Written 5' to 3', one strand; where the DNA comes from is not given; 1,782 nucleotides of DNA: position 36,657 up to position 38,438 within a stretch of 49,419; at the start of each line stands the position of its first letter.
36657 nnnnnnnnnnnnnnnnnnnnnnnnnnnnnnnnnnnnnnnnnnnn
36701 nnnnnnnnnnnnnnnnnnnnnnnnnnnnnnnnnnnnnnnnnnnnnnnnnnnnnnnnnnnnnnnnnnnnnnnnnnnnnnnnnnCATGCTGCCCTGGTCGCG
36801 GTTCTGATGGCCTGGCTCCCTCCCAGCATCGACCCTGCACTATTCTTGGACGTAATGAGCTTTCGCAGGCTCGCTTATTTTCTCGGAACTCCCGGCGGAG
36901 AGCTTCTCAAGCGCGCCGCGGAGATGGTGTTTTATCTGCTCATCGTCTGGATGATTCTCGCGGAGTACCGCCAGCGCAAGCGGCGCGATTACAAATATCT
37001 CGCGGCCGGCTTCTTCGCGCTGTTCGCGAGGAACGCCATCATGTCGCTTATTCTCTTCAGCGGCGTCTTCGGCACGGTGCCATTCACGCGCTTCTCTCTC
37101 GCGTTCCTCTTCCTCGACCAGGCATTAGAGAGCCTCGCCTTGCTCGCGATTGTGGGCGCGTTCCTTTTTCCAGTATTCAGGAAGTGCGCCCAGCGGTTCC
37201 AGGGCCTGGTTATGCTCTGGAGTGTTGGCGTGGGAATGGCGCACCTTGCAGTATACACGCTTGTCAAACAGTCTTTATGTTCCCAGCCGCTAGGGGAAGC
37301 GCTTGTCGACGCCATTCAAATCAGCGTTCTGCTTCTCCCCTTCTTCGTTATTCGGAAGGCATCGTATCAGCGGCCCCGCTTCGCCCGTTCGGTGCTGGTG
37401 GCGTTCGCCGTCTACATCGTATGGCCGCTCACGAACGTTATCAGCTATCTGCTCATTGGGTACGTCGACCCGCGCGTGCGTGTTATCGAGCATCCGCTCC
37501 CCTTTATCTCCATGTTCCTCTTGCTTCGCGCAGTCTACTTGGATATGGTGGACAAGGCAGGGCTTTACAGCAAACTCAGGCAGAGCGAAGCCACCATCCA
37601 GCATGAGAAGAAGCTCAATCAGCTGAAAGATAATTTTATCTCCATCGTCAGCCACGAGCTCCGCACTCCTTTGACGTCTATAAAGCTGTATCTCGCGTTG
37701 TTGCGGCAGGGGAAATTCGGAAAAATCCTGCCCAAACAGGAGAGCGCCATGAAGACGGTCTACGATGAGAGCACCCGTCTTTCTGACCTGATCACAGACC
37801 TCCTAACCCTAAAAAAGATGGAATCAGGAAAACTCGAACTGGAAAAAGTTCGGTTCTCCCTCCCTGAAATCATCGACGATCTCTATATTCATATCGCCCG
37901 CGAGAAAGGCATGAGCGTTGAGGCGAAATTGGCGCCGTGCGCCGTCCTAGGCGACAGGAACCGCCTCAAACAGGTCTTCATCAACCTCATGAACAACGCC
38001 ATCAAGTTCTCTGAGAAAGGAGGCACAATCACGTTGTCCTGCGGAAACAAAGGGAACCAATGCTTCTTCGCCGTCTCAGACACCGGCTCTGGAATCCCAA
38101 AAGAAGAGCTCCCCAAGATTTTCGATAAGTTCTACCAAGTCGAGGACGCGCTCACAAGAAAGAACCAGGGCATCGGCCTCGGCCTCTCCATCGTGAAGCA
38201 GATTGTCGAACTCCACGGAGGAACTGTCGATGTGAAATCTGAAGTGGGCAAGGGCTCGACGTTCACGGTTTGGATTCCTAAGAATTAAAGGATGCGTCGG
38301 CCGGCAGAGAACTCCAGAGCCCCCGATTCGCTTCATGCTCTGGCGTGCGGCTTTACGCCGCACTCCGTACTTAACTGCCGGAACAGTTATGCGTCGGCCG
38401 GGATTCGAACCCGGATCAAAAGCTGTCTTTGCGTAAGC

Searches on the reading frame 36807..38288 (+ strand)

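Call 57: search_protein_families(library=pfam, proteins=[window:36807-38288:+], max_evalue=0.00001)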
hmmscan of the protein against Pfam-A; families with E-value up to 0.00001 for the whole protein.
window:36807-38288:+ (493 aa): 2 families
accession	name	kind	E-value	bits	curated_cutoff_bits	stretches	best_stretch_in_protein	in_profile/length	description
PF02518.31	HATPase_c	-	4.1e-33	114.6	26.4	1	382-492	1-109/111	Histidine kinase-, DNA gyrase B-, and HSP90-like ATPase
PF00512.31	HisKA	-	9.2e-17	61.3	26.9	1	274-341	2-66/66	His Kinase A (phospho-acceptor) domain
